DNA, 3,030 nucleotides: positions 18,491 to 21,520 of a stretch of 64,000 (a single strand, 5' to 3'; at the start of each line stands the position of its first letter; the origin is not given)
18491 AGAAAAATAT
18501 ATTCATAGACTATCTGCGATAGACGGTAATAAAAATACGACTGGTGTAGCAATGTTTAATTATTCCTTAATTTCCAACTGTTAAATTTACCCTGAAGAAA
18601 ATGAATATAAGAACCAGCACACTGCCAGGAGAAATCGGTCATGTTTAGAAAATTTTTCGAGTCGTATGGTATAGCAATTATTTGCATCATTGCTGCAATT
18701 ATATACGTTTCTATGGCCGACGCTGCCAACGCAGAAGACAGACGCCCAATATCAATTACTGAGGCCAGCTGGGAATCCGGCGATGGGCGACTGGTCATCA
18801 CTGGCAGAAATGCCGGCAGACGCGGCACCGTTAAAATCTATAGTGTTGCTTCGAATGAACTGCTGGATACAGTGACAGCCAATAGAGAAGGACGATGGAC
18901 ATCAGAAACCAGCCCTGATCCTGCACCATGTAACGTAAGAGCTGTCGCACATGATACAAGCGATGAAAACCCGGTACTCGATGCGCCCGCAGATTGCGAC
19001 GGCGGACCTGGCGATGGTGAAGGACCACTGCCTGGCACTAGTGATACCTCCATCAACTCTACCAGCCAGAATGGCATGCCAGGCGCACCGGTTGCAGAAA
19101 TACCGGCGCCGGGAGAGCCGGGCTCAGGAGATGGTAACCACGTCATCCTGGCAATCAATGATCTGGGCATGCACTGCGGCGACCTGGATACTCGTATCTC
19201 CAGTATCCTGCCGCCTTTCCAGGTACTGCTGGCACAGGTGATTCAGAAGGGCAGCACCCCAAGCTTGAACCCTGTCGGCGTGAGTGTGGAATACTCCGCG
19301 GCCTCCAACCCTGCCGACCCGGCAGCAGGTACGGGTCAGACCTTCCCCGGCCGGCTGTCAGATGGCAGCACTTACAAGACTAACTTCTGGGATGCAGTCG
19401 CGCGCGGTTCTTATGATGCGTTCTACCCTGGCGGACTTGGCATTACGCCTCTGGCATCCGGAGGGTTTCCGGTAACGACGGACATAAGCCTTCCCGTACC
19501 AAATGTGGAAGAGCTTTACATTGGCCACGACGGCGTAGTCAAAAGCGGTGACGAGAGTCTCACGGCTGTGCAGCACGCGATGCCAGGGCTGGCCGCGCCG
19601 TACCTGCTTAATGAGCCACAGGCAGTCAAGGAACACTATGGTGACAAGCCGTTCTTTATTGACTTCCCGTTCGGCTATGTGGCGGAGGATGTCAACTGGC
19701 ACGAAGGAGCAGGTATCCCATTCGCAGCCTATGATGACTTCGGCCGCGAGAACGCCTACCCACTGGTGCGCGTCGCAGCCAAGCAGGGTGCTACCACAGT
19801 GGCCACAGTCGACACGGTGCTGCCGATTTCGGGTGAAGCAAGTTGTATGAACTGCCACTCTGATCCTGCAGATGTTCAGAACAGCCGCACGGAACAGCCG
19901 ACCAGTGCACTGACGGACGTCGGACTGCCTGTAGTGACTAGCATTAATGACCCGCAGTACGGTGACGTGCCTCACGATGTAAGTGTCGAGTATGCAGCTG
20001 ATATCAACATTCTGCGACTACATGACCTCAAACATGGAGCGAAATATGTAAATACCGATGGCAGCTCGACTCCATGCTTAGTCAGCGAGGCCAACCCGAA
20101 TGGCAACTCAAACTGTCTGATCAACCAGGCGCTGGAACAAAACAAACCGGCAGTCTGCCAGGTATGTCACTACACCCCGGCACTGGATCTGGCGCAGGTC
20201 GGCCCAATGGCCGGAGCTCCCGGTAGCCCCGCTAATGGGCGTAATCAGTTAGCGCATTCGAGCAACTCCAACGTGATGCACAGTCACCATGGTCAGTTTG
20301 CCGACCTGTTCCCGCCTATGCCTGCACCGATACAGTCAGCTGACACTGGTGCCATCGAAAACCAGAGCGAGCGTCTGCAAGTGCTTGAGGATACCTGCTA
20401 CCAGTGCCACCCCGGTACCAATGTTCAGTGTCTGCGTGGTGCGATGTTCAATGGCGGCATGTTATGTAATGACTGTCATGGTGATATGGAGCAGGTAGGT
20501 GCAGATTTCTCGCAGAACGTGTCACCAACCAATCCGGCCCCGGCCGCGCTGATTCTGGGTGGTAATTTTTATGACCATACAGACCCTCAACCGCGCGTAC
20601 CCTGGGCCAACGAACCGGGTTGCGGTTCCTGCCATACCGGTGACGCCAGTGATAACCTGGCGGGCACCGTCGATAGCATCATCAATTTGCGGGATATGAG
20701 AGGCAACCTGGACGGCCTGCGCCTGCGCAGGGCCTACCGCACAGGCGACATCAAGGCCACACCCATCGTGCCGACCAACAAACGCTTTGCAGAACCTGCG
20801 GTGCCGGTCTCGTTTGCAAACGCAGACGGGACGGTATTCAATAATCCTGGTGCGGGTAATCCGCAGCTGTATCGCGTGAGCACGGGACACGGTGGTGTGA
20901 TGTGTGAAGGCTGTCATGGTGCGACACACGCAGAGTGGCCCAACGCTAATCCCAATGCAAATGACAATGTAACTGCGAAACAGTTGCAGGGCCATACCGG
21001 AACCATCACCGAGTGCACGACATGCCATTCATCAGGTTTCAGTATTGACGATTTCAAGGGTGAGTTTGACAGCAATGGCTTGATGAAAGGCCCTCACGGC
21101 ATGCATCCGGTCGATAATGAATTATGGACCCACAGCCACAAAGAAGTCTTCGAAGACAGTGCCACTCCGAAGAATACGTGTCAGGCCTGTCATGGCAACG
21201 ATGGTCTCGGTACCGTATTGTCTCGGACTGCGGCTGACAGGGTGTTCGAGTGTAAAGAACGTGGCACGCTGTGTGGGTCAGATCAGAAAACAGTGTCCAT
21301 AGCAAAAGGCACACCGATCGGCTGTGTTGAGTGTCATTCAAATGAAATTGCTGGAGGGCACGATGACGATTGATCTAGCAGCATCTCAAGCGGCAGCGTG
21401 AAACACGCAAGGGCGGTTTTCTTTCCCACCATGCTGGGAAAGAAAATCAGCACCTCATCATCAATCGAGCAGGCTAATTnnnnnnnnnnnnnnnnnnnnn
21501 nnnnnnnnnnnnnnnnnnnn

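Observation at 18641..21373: Orphan 910-aa secreted nonahaem c-type cytochrome with a haem-free ~400-aa N-terminal region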

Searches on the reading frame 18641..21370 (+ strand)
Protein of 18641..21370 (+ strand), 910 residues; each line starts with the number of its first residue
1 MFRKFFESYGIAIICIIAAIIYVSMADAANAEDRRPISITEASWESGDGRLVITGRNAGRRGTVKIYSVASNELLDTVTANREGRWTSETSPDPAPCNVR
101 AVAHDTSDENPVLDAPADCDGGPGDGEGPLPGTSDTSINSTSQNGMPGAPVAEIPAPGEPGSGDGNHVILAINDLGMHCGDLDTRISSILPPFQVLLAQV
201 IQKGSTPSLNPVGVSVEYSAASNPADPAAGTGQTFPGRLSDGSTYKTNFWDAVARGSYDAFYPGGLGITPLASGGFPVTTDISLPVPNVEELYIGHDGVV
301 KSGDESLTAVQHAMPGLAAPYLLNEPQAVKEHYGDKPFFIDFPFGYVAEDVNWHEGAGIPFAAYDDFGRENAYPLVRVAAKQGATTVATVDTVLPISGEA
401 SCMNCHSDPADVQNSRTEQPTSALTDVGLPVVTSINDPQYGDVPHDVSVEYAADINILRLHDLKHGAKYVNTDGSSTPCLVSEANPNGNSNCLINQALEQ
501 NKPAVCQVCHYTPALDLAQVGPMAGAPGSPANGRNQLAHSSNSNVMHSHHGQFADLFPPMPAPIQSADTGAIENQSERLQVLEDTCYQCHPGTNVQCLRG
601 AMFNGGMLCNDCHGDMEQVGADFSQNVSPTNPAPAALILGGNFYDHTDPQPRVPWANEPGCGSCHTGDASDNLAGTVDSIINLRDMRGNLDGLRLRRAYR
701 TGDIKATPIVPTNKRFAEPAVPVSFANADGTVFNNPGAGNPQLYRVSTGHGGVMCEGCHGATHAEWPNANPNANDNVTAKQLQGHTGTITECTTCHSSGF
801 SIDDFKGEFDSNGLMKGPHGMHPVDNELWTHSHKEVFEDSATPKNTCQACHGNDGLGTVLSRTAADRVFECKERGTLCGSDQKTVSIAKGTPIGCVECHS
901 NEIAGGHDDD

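Call 4: search_protein_families(library=pfam, proteins=[window:18641-21370:+], max_evalue=1)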
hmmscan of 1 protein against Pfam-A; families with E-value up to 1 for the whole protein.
window:18641-21370:+ (910 aa): 4 families
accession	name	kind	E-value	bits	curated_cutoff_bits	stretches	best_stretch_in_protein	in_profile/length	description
PF14522.11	Cytochrome_C7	-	4.2e-08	33.3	24.8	1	606-671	13-54/67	Cytochrome c7 and related cytochrome c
PF14537.11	Cytochrom_c3_2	-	8.2e-07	29.9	25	2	585-667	8-66/79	Cytochrome c3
PF09699.15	Paired_CXXCH_1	-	0.0047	17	20.6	0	584-592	30-38/41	Doubled CXXCH motif (Paired_CXXCH_1)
PF11845.13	Tll0287-like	-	0.15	12.9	24.1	1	393-415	94-117/144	Tll0287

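Call 5: search_protein_families(library=ncbifam, proteins=[window:18641-21370:+], max_evalue=1)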
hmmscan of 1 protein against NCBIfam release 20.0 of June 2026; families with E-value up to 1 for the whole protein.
window:18641-21370:+ (910 aa): 1 family
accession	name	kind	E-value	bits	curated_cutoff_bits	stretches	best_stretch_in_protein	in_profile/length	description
NF040520.1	Ig_like_BLP2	equivalog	0.18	9.9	750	1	52-92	268-306/730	Ig-like repeat protein Blp2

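Call 6: search_solved_structures(query=window:18641-21370:+, max_evalue=10, show_alignments=2)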
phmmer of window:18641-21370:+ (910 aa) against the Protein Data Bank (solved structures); distinct sequences matched with E-value up to 10: 0.

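Call 7: find_homologous_proteins(query=window:18641-21370:+, max_evalue=0.001)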
Query window:18641-21370:+ (910 aa): 928 proteins with E <= 0.001 among 8000 candidates; the best 120 are listed.
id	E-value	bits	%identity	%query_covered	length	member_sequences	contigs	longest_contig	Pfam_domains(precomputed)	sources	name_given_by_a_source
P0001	0.0e+0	2132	100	100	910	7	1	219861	PF14537.12,PF14522.12,PF22113.2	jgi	jgi:hypothetical protein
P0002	0.0e+0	1637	82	85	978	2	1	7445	PF14537.12,PF17963.8,PF17892.8,PF17803.8,PF14522.12,PF22113.2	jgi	jgi:hypothetical protein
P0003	0.0e+0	1628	77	100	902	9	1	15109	PF14537.12,PF14522.12,PF22113.2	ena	-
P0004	0.0e+0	1605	76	100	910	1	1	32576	PF14537.12,PF14522.12,PF22113.2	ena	-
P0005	0.0e+0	1591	76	100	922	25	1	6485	PF14537.12,PF14522.12,PF22113.2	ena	-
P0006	0.0e+0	1584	82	85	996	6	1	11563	PF14537.12,PF17963.8,PF17892.8,PF17803.8,PF14522.12,PF22113.2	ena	-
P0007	0.0e+0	1481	76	85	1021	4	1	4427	PF17963.8,PF17892.8,PF17803.8,PF14522.12,PF22113.2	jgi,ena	-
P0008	0.0e+0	1423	82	81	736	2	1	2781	PF14537.12,PF14522.12,PF22113.2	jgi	jgi:hypothetical protein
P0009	0.0e+0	1372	68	99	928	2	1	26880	PF00801.27,PF14522.12,PF18911.7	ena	-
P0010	0.0e+0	1308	73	84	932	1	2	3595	PF00801.27,PF14522.12,PF18911.7,PF22113.2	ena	-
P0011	0.0e+0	1275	71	86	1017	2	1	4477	PF22073.3,PF14537.12,PF15780.12,PF14522.12,PF22113.2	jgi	jgi:hypothetical protein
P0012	0.0e+0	1248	72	85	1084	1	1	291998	PF14537.12,PF22352.3,PF00801.27,PF14522.12,PF18911.7,PF22113.2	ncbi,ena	-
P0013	0.0e+0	1241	71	85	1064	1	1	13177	PF22352.3,PF00801.27,PF14522.12,PF18911.7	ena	-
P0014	0.0e+0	1222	71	85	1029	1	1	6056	PF00801.27,PF05345.19,PF14522.12,PF18911.7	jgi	-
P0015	0.0e+0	1220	71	85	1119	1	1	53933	PF22073.3,PF15780.12,PF07610.18,PF14874.13,PF07705.18,PF22067.3,PF12371.15,PF22544.3,PF14522.12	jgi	-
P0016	0.0e+0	1219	69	85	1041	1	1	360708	PF22073.3,PF14537.12,PF15780.12,PF22544.3,PF14522.12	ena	-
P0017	0.0e+0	1216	71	85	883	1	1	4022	PF14537.12,PF00801.27,PF14522.12,PF18911.7,PF22113.2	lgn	-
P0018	0.0e+0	1216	70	86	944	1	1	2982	PF22073.3,PF14537.12,PF15780.12,PF22544.3,PF14522.12,PF22113.2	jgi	jgi:hypothetical protein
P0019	0.0e+0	1212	70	85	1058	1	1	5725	PF22073.3,PF15780.12,PF22544.3,PF14522.12,PF22113.2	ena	-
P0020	0.0e+0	1194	69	85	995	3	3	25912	PF22073.3,PF14537.12,PF15780.12,PF12371.15,PF22544.3,PF14522.12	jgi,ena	-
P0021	0.0e+0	1194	70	85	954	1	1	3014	PF22073.3,PF14537.12,PF15780.12,PF12371.15,PF22544.3,PF14522.12,PF22113.2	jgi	jgi:hypothetical protein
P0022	0.0e+0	1192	70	85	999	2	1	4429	PF14537.12,PF00801.27,PF05345.19,PF14522.12,PF18911.7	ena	-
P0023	0.0e+0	1190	71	85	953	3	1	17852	PF22073.3,PF14537.12,PF22352.3,PF00801.27,PF15780.12,PF22544.3,PF14522.12,PF18911.7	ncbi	ncbi:MAG: PKD domain-containing protein [Gammaproteobacteria bacterium]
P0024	0.0e+0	1185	70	85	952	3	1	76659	PF14537.12,PF14522.12,PF22113.2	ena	-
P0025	0.0e+0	1184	72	80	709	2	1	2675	PF14522.12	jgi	jgi:hypothetical protein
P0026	0.0e+0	1182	69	85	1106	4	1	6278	PF22073.3,PF14537.12,PF15780.12,PF07610.18,PF22067.3,PF12371.15,PF22544.3,PF14522.12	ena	-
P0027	0.0e+0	1172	69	85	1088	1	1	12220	PF14537.12,PF22352.3,PF14522.12,PF18911.7,PF22113.2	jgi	-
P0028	0.0e+0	1162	68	87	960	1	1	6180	PF14537.12,PF22352.3,PF00801.27,PF14522.12,PF18911.7,PF22113.2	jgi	jgi:PKD repeat protein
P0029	0.0e+0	1152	61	98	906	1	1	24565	PF14537.12,PF14522.12,PF22113.2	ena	-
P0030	0.0e+0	1148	71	82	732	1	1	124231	PF14537.12,PF14522.12,PF22113.2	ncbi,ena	-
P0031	0.0e+0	1147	68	85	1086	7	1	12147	PF22073.3,PF14537.12,PF00801.27,PF15780.12,PF22544.3,PF14522.12,PF18911.7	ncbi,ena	-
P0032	0.0e+0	1146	66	87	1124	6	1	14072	PF07495.20,PF14537.12,PF22352.3,PF00801.27,PF08329.17,PF24107.2,PF14522.12,PF18911.7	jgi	jgi:PKD repeat protein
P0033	0.0e+0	1134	67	85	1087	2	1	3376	PF22073.3,PF14537.12,PF00801.27,PF15780.12,PF22544.3,PF14522.12,PF18911.7,PF22113.2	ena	-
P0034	0.0e+0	1126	67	86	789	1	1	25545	PF14537.12,PF14522.12,PF22113.2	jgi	-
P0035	0.0e+0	1121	68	85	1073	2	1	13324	PF22073.3,PF14537.12,PF00801.27,PF15780.12,PF22544.3,PF14522.12,PF18911.7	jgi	jgi:PKD repeat protein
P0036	0.0e+0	1121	67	84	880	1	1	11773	PF14537.12,PF00801.27,PF14522.12,PF18911.7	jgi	jgi:hypothetical protein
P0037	0.0e+0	1118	66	84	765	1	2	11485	PF14537.12,PF14522.12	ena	-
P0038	0.0e+0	1118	67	85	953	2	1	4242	PF22073.3,PF14537.12,PF15780.12,PF22067.3,PF12371.15,PF22544.3,PF14522.12,PF22113.2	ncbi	-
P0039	0.0e+0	1116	67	85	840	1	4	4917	PF14537.12,PF14522.12,PF22113.2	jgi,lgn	jgi:hypothetical protein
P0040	0.0e+0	1116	65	84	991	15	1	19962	PF14537.12,PF22352.3,PF00801.27,PF14522.12,PF18911.7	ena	-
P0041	0.0e+0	1108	58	97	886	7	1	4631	PF14537.12,PF14522.12,PF22113.2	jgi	jgi:hypothetical protein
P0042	0.0e+0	1108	65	85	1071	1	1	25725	PF14537.12,PF22352.3,PF14522.12,PF18911.7,PF22113.2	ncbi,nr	ncbi:MAG: PKD domain-containing protein [Chromatiaceae bacterium]|nr:PKD domain-containing protein [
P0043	0.0e+0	1107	65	84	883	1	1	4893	PF14537.12,PF00801.27,PF14522.12,PF18911.7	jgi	jgi:hypothetical protein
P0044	0.0e+0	1107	66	85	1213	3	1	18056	PF14537.12,PF07610.18,PF25248.1,PF22067.3,PF22544.3,PF14522.12,PF22073.3,PF15780.12,PF14874.13,PF24770.2,PF07705.18,PF12371.15,PF05506.18,PF22113.2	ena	-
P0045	0.0e+0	1105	66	85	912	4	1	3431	PF14522.12,PF22113.2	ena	-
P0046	0.0e+0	1103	66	85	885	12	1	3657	PF14537.12,PF00801.27,PF14522.12,PF18911.7,PF22113.2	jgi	jgi:hypothetical protein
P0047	0.0e+0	1100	66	84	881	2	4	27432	PF00801.27,PF14522.12,PF18911.7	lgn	-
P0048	0.0e+0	1098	65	85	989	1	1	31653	PF22352.3,PF00801.27,PF14522.12,PF18911.7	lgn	-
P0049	0.0e+0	1097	59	97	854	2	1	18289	PF14537.12,PF14522.12,PF22113.2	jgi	-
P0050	0.0e+0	1095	65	85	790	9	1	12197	PF14537.12,PF14522.12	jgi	jgi:hypothetical protein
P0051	0.0e+0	1095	64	85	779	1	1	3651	PF14522.12,PF22113.2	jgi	jgi:hypothetical protein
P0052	0.0e+0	1094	59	85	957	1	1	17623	PF17963.8,PF17892.8,PF17803.8,PF14522.12,PF22113.2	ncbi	-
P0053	0.0e+0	1092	63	85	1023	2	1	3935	PF22352.3,PF00801.27,PF14522.12,PF18911.7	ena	-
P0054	0.0e+0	1091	65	86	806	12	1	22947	PF14537.12,PF14522.12,PF22113.2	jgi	jgi:hypothetical protein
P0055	0.0e+0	1090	58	97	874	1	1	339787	PF14537.12,PF14522.12,PF22113.2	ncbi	-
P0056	0.0e+0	1089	66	85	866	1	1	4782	PF14537.12,PF22352.3,PF00801.27,PF14522.12,PF18911.7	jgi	jgi:PKD repeat protein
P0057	0.0e+0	1088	64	86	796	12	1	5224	PF14537.12,PF14522.12,PF22113.2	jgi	jgi:hypothetical protein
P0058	0.0e+0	1082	62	86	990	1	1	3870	PF14537.12,PF22352.3,PF14522.12,PF18911.7,PF22113.2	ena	-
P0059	0.0e+0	1082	64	85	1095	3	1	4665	PF22352.3,PF00801.27,PF14522.12,PF18911.7,PF22113.2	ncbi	-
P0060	0.0e+0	1079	65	85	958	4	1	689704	PF22352.3,PF00801.27,PF14522.12,PF18911.7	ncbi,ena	-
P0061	0.0e+0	1079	58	100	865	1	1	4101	PF14522.12,PF22113.2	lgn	-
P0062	0.0e+0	1078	65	85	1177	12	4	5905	PF22352.3,PF00801.27,PF14522.12,PF18911.7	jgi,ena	-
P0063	0.0e+0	1075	64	85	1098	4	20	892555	PF14537.12,PF22352.3,PF00801.27,PF14522.12,PF18911.7,PF22113.2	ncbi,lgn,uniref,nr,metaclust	ncbi:PKD domain-containing protein [Solemya velum gill symbiont]|uniref:PKD domain-containing protei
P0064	0.0e+0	1074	63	85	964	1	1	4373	PF17957.8,PF14522.12,PF18911.7,PF22113.2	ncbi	ncbi:PKD domain-containing protein [Gammaproteobacteria bacterium]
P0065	0.0e+0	1070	64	85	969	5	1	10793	PF14537.12,PF22352.3,PF00801.27,PF14522.12,PF18911.7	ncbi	-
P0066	0.0e+0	1067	64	84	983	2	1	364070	PF14537.12,PF00801.27,PF14522.12,PF18911.7,PF22113.2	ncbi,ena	-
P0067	0.0e+0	1066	64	84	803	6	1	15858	PF14522.12,PF22113.2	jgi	jgi:hypothetical protein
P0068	0.0e+0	1065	63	85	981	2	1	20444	PF14537.12,PF00801.27,PF14522.12,PF18911.7,PF22113.2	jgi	-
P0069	0.0e+0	1064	64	86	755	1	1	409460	PF14537.12,PF14522.12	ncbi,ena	-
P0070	0.0e+0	1064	61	90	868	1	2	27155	PF00801.27,PF14522.12,PF18911.7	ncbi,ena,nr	ncbi:MAG: PKD domain-containing protein [Gammaproteobacteria bacterium]|nr:PKD domain-containing pro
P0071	0.0e+0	1064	65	84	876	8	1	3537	PF14537.12,PF14522.12,PF18911.7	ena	-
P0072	0.0e+0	1062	63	85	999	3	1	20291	PF14537.12,PF17963.8,PF17892.8,PF17803.8,PF14522.12,PF22113.2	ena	-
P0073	0.0e+0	1060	62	85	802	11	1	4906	PF14522.12,PF22113.2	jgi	jgi:hypothetical protein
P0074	0.0e+0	1060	63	85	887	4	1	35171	PF14537.12,PF00801.27,PF14522.12,PF18911.7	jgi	jgi:hypothetical protein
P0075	0.0e+0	1059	57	98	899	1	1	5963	PF14537.12,PF14522.12,PF22113.2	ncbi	-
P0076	0.0e+0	1059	62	85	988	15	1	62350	PF14537.12,PF22352.3,PF14522.12,PF18911.7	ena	-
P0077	0.0e+0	1055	63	84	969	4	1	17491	PF14537.12,PF22352.3,PF00801.27,PF14522.12,PF18911.7,PF22113.2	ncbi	-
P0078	0.0e+0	1053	64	84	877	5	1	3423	PF14537.12,PF00801.27,PF14522.12,PF18911.7,PF22113.2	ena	-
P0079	0.0e+0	1049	57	85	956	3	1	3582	PF14537.12,PF17963.8,PF17892.8,PF17803.8,PF14522.12,PF22113.2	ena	-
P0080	0.0e+0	1049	63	85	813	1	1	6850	PF14522.12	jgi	jgi:hypothetical protein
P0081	0.0e+0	1049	63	85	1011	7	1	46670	PF14537.12,PF00801.27,PF14522.12,PF18911.7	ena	-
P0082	0.0e+0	1049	63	84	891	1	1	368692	PF14522.12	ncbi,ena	-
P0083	0.0e+0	1048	57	99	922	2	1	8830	PF14537.12,PF14522.12,PF22113.2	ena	-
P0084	0.0e+0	1046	61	85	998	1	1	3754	PF14537.12,PF22352.3,PF00801.27,PF14522.12,PF18911.7,PF22113.2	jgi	-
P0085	0.0e+0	1046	63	85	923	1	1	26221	PF00801.27,PF14522.12,PF18911.7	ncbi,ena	-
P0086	0.0e+0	1045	61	85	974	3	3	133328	PF14522.12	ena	-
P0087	0.0e+0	1045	62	85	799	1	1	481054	PF09699.16,PF14537.12,PF14522.12,PF22113.2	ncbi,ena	-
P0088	0.0e+0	1045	63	85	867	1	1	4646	PF00801.27,PF14522.12,PF18911.7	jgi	jgi:hypothetical protein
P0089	0.0e+0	1044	63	82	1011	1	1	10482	PF14537.12,PF22352.3,PF00801.27,PF14522.12,PF18911.7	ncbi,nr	ncbi:MAG: PKD domain-containing protein [Chromatiaceae bacterium]|nr:PKD domain-containing protein [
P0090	0.0e+0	1043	63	85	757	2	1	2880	PF14537.12,PF14522.12,PF22113.2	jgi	jgi:hypothetical protein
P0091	0.0e+0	1042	63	86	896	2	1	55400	PF14537.12,PF14522.12,PF18911.7,PF22113.2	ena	-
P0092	0.0e+0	1041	59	85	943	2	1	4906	PF14537.12,PF17963.8,PF17892.8,PF17803.8,PF14522.12,PF22113.2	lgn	-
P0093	0.0e+0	1041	62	85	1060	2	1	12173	PF14537.12,PF22352.3,PF00801.27,PF14522.12,PF18911.7,PF22113.2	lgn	-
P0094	0.0e+0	1037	62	84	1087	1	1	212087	PF14537.12,PF22352.3,PF00801.27,PF14522.12,PF18911.7,PF22113.2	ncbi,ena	-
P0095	0.0e+0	1037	62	84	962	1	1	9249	PF00801.27,PF14522.12,PF18911.7,PF22113.2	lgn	-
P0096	0.0e+0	1035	58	85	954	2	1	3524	PF14537.12,PF17963.8,PF17892.8,PF17803.8,PF14522.12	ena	-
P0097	0.0e+0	1034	62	84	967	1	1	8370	PF14537.12,PF17957.8,PF14522.12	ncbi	ncbi:PKD domain-containing protein [Gammaproteobacteria bacterium]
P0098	0.0e+0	1033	62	84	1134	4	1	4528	PF14537.12,PF22352.3,PF00801.27,PF14522.12,PF18911.7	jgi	-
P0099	0.0e+0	1033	59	85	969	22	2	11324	PF14537.12,PF22352.3,PF14522.12,PF18911.7,PF22113.2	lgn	-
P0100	0.0e+0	1032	62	85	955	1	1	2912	PF14537.12,PF22352.3,PF00801.27,PF14522.12,PF18911.7,PF22113.2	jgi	jgi:PKD repeat protein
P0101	0.0e+0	1031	64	81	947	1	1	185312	PF14537.12,PF22352.3,PF00801.27,PF14522.12,PF18911.7,PF22113.2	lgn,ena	-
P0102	0.0e+0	1031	63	85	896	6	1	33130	PF09699.16,PF14537.12,PF00801.27,PF14522.12,PF18911.7,PF22113.2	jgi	jgi:hypothetical protein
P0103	0.0e+0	1029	62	84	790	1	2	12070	PF14537.12,PF14522.12,PF22113.2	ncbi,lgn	-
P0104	0.0e+0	1028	62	84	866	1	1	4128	PF14537.12,PF14522.12,PF22113.2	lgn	-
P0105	0.0e+0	1028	62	85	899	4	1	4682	PF14537.12,PF00801.27,PF14522.12,PF18911.7,PF22113.2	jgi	jgi:hypothetical protein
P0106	0.0e+0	1024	61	85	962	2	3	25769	PF14537.12,PF17957.8,PF14522.12,PF22113.2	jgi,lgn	jgi:hypothetical protein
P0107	0.0e+0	1023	62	85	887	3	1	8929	PF14537.12,PF00801.27,PF14522.12,PF18911.7,PF22113.2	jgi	jgi:hypothetical protein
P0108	0.0e+0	1022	60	84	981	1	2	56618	PF14537.12,PF22352.3,PF14522.12,PF18911.7,PF22113.2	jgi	-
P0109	0.0e+0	1022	62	85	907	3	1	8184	PF14537.12,PF00801.27,PF14522.12,PF18911.7,PF22113.2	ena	-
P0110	0.0e+0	1019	62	84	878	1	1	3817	PF00801.27,PF14522.12,PF18911.7,PF22113.2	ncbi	-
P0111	0.0e+0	1016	62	85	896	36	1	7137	PF09699.16,PF14537.12,PF00801.27,PF14522.12,PF18911.7,PF22113.2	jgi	-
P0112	0.0e+0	1015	62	85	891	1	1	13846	PF14537.12,PF00801.27,PF14522.12,PF18911.7,PF22113.2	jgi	-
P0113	0.0e+0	1015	62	85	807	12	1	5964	PF14537.12,PF14522.12,PF22113.2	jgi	jgi:hypothetical protein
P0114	0.0e+0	1013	60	85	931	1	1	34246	PF14537.12,PF00801.27,PF14522.12,PF18911.7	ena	-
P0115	0.0e+0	1011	61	85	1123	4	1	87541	PF22352.3,PF00801.27,PF00041.28,PF14522.12,PF18911.7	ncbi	-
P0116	0.0e+0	1011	61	84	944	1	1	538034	PF14522.12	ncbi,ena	-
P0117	1.6e-298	1011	61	84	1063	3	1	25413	PF14537.12,PF17957.8,PF00041.28,PF14522.12,PF22113.2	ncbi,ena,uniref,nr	ncbi:Ig-like domain-containing protein [uncultured Thiodictyon sp.]|uniref:Ig-like domain-containing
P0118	2.6e-298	1010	62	84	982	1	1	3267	PF14537.12,PF00801.27,PF14522.12,PF18911.7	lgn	-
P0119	3.2e-298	1010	58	85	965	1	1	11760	PF14537.12,PF17963.8,PF17892.8,PF14522.12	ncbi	ncbi:MAG: cadherin-like domain-containing protein [Arenicellales bacterium]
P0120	5.4e-298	1009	61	85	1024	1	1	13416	PF22073.3,PF15780.12,PF12371.15,PF22544.3,PF00041.28,PF14522.12,PF22113.2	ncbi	-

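Call 31: fold_search(model_id=the predicted structure, library=pdb)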
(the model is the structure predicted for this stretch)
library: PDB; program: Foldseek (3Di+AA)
matches with E <= 10: 980; with E <= 0.001: 0
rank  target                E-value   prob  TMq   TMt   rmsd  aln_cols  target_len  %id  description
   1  2yn3_D                4.4e-03  0.92  0.08  0.30  18.4       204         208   13  Structural insight into the giant calcium-binding adhesin SiiE: implications for the adhesion of Salmonella enterica t (released 2013-04-03)
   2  4u4j                  9.0e-03  0.90  0.07  0.04  16.7       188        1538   12  Crystal structure of Salmonella alpha-2-macroglobulin mutant Y1175G (released 2014-09-17)
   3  4u48                  1.7e-02  0.18  0.07  0.04  26.4       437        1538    9  Crystal structure of Salmonella alpha-2-macroglobulin (released 2014-09-17)
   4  8fk7_A                1.8e-02  0.97  0.08  0.33   7.6       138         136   11  Structure of the Pyrobaculum calidifontis flagellar-like archaeal type IV pilus (released 2023-06-28)
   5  9jtz_A                2.5e-02  1.00  0.08  0.26   3.3        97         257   18  Crystal structure of Nir2 C-terminal domain in complex with phosphatidic acid (released 2025-10-15)
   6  8wm1_A                3.5e-02  1.00  0.07  0.13   4.0        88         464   10  DHS dehydratase (released 2024-10-02)
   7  9jtz_B                4.9e-02  1.00  0.08  0.24   4.8       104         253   20  Crystal structure of Nir2 C-terminal domain in complex with phosphatidic acid (released 2025-10-15)
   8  9jz1_A                5.2e-02  1.00  0.08  0.28   2.9        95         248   18  Crystal structure of Nir2 C-terminal domain in complex with phosphate (released 2025-10-15)
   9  4ll9_B                5.2e-02  0.47  0.07  0.24  14.7       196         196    9  Crystal structure of D3D4 domain of the LILRB1 molecule (released 2013-09-11)
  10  9jz1_B                5.4e-02  1.00  0.08  0.25   4.0       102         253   20  Crystal structure of Nir2 C-terminal domain in complex with phosphate (released 2025-10-15)
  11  9jzp_B                5.8e-02  1.00  0.08  0.26   3.6        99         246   18  Crystal structure of Nir2 C-terminal domain (released 2025-10-15)
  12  5irb_B                5.8e-02  0.38  0.07  0.16  17.4       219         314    9  Structural insight into host cell surface retention of a 1.5-MDa bacterial ice-binding adhesin (released 2017-07-19)
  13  9jzp_C                6.1e-02  1.00  0.08  0.31   3.4        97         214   18  Crystal structure of Nir2 C-terminal domain (released 2025-10-15)
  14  5b1c_A                6.1e-02  0.96  0.07  0.44   4.6        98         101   13  Crystal structure of DEN4 ED3 mutant with L387I (released 2016-02-24)
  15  4yfd_A                6.1e-02  0.20  0.07  0.12  17.1       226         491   16  Crystal structure PTP delta Ig1-Fn2 in complex with IL-1RAcP (released 2015-05-06)
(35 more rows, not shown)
